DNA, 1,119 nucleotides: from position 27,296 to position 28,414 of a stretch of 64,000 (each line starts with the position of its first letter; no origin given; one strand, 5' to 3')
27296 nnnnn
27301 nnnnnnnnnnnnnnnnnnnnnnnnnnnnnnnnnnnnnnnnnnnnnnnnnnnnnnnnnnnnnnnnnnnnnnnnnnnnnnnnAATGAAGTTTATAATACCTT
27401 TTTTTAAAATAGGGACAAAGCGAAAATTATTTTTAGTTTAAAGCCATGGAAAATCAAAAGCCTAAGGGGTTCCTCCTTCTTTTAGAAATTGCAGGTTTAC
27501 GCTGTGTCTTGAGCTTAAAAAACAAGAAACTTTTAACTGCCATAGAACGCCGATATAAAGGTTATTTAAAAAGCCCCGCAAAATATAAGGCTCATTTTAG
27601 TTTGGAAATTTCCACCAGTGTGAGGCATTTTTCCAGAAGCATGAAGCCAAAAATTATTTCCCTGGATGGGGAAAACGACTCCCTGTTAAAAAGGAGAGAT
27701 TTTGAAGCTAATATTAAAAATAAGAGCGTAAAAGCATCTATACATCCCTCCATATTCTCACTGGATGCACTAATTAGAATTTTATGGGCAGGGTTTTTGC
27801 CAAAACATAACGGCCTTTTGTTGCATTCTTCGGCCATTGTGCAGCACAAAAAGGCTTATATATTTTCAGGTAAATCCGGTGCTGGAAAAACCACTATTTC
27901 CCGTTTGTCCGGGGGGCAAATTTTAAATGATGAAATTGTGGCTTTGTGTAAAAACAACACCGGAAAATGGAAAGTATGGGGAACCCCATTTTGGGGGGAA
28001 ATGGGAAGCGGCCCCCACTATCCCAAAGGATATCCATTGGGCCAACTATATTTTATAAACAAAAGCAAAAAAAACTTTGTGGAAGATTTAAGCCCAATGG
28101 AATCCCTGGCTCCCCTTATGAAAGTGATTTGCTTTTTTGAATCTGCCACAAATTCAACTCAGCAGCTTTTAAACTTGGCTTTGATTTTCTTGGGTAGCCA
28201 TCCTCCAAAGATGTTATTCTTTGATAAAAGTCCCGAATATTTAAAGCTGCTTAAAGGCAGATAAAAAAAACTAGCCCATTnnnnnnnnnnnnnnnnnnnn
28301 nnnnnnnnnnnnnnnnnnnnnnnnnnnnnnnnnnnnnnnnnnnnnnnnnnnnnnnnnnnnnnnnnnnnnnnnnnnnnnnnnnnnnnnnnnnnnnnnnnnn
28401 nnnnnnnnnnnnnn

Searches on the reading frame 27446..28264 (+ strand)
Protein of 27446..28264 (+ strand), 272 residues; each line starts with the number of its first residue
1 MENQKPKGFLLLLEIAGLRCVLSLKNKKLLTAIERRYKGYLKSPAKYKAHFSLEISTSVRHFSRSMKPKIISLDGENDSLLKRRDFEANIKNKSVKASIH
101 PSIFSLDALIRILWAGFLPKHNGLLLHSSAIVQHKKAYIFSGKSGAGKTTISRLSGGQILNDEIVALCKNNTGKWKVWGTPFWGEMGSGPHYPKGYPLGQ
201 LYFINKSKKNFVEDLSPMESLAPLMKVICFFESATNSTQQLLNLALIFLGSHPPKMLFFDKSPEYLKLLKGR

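Call 4: search_protein_families(library=ncbifam, proteins=[window:27446-28264:+], max_evalue=1)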
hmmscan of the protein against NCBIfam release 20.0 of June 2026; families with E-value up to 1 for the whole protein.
window:27446-28264:+ (272 aa): 30 families (the best 25 are shown)
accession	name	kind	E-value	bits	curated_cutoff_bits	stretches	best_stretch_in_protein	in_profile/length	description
TIGR04352.1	HprK_rel_A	equivalog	0.00031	19.9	200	1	121-173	94-148/280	HprK-related kinase A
NF004549.0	PRK05896.1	equivalog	0.00065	18.5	578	1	125-154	28-57/642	DNA polymerase III subunits gamma and tau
NF011514.0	PRK14953.1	equivalog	0.001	18.1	536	1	135-154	38-57/488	DNA polymerase III subunits gamma and tau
NF006820.0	PRK09344.1-2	subfamily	0.0014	17.3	636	1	117-155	207-246/529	phosphoenolpyruvate carboxykinase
TIGR02397.1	dnaX_nterm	equivalog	0.0024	17.2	250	1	135-154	36-55/355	DNA polymerase III subunit gamma/tau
TIGR00224.1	pckA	equivalog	0.0078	15.1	590.05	1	117-162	210-256/532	phosphoenolpyruvate carboxykinase (ATP)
NF006822.0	PRK09344.1-4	equivalog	0.012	14.1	806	1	117-162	210-256/537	phosphoenolpyruvate carboxykinase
NF008809.0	PRK11831.1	equivalog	0.013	14.8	441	1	131-163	30-62/270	phospholipid ABC transporter ATP-binding protein MlaF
NF004962.0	PRK06305.1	equivalog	0.015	14.5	559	1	134-154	38-58/465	DNA polymerase III subunits gamma and tau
NF006819.0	PRK09344.1-1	subfamily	0.018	13.9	745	1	117-162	220-266/538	phosphoenolpyruvate carboxykinase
TIGR04355.1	HprK_rel_B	hypoth_equivalog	0.021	14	200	1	120-152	141-173/351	HprK-related kinase B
TIGR04249.1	SCM_chp_ScmC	equivalog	0.022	14.1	125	1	121-215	123-224/292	SynChlorMet cassette protein ScmC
NF041574.1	antitoxPezT_Strep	equivalog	0.027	13.7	470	1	131-155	28-52/251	type II toxin-antitoxin system toxin PezT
NF005942.0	PRK07994.1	equivalog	0.034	13.1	613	1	136-154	39-57/655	DNA polymerase III subunit gamma/tau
NF006821.0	PRK09344.1-3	subfamily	0.037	12.6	369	1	118-171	196-265/525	phosphoenolpyruvate carboxykinase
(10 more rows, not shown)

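Call 5: search_protein_families(library=pfam, proteins=[window:27446-28264:+], max_evalue=0.1)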
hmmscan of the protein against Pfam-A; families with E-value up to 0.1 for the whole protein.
window:27446-28264:+ (272 aa): 2 families
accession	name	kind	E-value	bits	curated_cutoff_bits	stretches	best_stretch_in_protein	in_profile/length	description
PF01293.25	PEPCK_ATP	-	1.9e-05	24.1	26.5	1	117-167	190-242/465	Phosphoenolpyruvate carboxykinase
PF06414.18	Zeta_toxin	-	0.029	14.3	22.3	1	133-158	14-39/199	Zeta toxin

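Call 68: search_solved_structures(query=A6, max_evalue=1, show_alignments=1)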
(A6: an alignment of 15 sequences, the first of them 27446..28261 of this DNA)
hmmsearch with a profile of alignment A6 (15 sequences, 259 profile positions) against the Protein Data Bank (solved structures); distinct sequences matched with E-value up to 1: 256 (the best 60 are shown).
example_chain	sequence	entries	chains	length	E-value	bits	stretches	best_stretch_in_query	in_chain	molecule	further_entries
6c2u_A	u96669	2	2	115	8.8e-08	35.1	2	125-148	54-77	phosphate-loop protein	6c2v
3pxi_A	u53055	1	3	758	1.6e-05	27.7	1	128-165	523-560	Negative regulator of genetic competence ClpC/MecB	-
5kne_A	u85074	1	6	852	9.2e-05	25.2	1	127-160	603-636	Heat shock protein 104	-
6n8t_A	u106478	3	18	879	9.8e-05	25.2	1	127-160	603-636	Heat shock protein 104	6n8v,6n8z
5vjh_A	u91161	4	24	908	0.00011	25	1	127-160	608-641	Heat shock protein 104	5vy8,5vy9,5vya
6ahf_A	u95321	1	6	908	0.00011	25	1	127-160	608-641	Heat shock protein 104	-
1ii2_A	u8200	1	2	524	0.00011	25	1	108-153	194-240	PHOSPHOENOLPYRUVATE CARBOXYKINASE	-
3j3t_A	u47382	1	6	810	0.00012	24.9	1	128-164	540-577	Negative regulator of genetic competence ClpC/MecB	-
3j3s_A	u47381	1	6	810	0.00012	24.9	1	128-164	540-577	Negative regulator of genetic competence ClpC/MecB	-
3j3r_A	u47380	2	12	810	0.00012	24.9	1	128-164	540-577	Negative regulator of genetic competence ClpC/MecB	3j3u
7abr_A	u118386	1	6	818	0.00012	24.9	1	128-164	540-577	Negative regulator of genetic competence ClpC/MecB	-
4loa_A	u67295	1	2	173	0.00016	24.5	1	126-164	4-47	De-novo design amidase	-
1j3b_A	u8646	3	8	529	0.00025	23.8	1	105-151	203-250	ATP-dependent phosphoenolpyruvate carboxykinase | Phosphoenolpyruvate carboxykinase [ATP]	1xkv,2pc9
1ygg_A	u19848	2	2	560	0.00037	23.3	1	104-153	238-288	phosphoenolpyruvate carboxykinase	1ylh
8jwi_A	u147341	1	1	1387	0.00064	22.5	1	124-148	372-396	Multidrug resistance protein 1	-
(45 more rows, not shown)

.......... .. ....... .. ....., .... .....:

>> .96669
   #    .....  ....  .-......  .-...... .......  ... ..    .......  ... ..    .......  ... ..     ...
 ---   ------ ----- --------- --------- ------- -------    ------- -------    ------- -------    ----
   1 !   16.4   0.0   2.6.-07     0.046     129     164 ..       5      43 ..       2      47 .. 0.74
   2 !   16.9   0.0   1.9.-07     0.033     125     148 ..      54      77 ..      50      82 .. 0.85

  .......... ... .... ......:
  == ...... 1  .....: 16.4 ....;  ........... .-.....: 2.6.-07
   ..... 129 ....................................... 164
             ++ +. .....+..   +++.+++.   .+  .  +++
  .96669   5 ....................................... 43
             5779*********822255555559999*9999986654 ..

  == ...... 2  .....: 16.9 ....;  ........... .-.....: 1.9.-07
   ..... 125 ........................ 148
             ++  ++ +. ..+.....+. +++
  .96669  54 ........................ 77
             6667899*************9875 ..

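Call 70: find_homologous_proteins(query=window:27446-28261:+, max_evalue=0.00001)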
Query window:27446-28261:+ (272 aa): 33 proteins with E <= 0.00001 among 1643 candidates.
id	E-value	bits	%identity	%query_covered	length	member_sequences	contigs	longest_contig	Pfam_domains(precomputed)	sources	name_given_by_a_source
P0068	2.8e-178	609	100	100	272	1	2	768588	PF01293.26,PF27840.1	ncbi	-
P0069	1.2e-55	207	41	94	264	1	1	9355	PF27840.1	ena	-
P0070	1.2e-45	174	38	93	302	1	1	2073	PF27840.1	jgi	jgi:hypothetical protein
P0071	1.6e-44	171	38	92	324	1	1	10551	-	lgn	-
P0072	4.8e-44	169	35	94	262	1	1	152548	PF27840.1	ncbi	ncbi:hypothetical protein ACFL5V_00140 [Fibrobacterota bacterium]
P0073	4.6e-43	166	36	95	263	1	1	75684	PF27840.1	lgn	-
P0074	1.2e-42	165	38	92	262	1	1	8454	PF27840.1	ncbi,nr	ncbi:MAG: hypothetical protein HQK83_17570 [Fibrobacteria bacterium]|nr:hypothetical protein [Fibrob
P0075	5.4e-42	162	39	96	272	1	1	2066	PF27840.1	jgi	jgi:hypothetical protein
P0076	1.6e-41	161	37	93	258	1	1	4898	PF27840.1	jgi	jgi:hypothetical protein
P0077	5.5e-41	159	37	93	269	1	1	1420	PF27840.1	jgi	jgi:hypothetical protein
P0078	1.6e-40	158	42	73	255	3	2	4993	PF27840.1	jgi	-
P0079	3.5e-38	150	35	96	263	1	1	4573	PF27840.1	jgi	jgi:hypothetical protein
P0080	3.6e-38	150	35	93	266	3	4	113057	PF27840.1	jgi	jgi:hypothetical protein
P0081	5.1e-38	149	35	92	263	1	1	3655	PF27840.1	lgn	-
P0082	3.4e-37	147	34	96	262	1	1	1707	PF27840.1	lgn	-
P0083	1.7e-36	144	35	89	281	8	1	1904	PF27840.1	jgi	jgi:hypothetical protein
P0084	1.2e-35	142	32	94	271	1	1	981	PF27840.1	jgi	jgi:hypothetical protein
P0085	1.4e-35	141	33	96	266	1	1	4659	PF27840.1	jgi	jgi:hypothetical protein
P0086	5.3e-35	139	32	89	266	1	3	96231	PF27840.1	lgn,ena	-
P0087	2.7e-32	131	32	92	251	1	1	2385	PF27840.1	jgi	jgi:hypothetical protein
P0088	8.9e-32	129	31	95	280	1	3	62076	PF27840.1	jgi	-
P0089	1.8e-30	125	32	83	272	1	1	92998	PF27840.1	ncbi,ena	-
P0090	4.2e-30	123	45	56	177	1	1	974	PF27840.1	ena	-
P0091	1.2e-29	122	32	85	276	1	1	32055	PF27840.1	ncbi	ncbi:MAG: hypothetical protein V1701_12920 [Planctomycetota bacterium]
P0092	2.5e-29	121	32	92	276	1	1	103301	PF27840.1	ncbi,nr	ncbi:MAG: hypothetical protein JW768_14960 [Chitinispirillaceae bacterium]|nr:hypothetical protein [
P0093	1.5e-28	118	30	92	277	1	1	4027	PF27840.1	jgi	jgi:hypothetical protein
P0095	1.7e-25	108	33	96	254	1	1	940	PF01293.26,PF27840.1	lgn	-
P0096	5.1e-23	100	32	85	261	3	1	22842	PF27840.1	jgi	jgi:hypothetical protein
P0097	2.1e-22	98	39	59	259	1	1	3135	PF01293.26,PF27840.1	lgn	-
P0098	9.9e-21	93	30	87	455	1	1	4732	PF27840.1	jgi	jgi:hypothetical protein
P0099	1.4e-11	63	30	62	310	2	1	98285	PF01293.26,PF27840.1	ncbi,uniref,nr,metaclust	ncbi:MAG: hypothetical protein A2Y62_17195 [Candidatus Fischerbacteria bacterium RBG_13_37_8]|uniref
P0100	8.2e-7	47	35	36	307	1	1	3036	PF27840.1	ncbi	-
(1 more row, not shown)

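Call 72: find_encoding_contigs(protein=P0068, flank=2000, max_places=2)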
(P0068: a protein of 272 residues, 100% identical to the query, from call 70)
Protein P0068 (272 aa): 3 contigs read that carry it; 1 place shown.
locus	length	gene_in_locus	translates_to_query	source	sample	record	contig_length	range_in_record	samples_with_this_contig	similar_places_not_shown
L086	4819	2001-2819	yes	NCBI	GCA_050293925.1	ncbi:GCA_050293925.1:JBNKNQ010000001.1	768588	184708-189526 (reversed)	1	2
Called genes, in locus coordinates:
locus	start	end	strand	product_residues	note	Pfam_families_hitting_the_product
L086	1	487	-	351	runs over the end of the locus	PF04055:Radical_SAM, PF13186:SPASM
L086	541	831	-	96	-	PF05402:PqqD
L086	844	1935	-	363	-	PF04055:Radical_SAM, PF13353:Fer4_12 (weak), PF13186:SPASM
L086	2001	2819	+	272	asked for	PF01293:PEPCK_ATP (weak), PF27840:ScmC (weak)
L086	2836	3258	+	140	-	-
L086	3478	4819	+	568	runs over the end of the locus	PF01011:PQQ (faint), PF13360:PQQ_2, PF13570:Beta-prop_ACSF4, PF13360:PQQ_2 (weak)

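Call 79: predict_structure(alignment_id=A7)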
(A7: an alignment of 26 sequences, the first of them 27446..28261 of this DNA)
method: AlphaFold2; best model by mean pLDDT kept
length: 272 residues; sequences in the alignment: 26
mean_pLDDT: 92.7   pTM: 0.89
mean pLDDT of the five models: 92.7, 92.2, 91.9, 91.7, 91.3
residues with pLDDT >= 90: 235; 70-90: 22; 50-70: 11; < 50: 4
segments of 3 or more residues with pLDDT < 50: 1-3
pLDDT, mean of each block of 10 residues (from residue 1): 68 96 97 94 91 97 95 85 98 96 96 97 97 96 94 93 96 96 67 93 97 97 97 92 98 97 92 51
secondary structure, 60 per line:
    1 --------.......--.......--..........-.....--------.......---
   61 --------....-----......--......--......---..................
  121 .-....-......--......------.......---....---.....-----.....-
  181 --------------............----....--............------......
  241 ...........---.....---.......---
elements in order: E9-15 E18-24 H27-36 E51-57 E69-72 E78-83 E86-91 E94-99 H103-121 E123-126 E128-133 E136-141 H148-154 E158-161 E165-169 E175-179 E195-206 E211-214 H217-227 H235-251 E255-259 H263-269
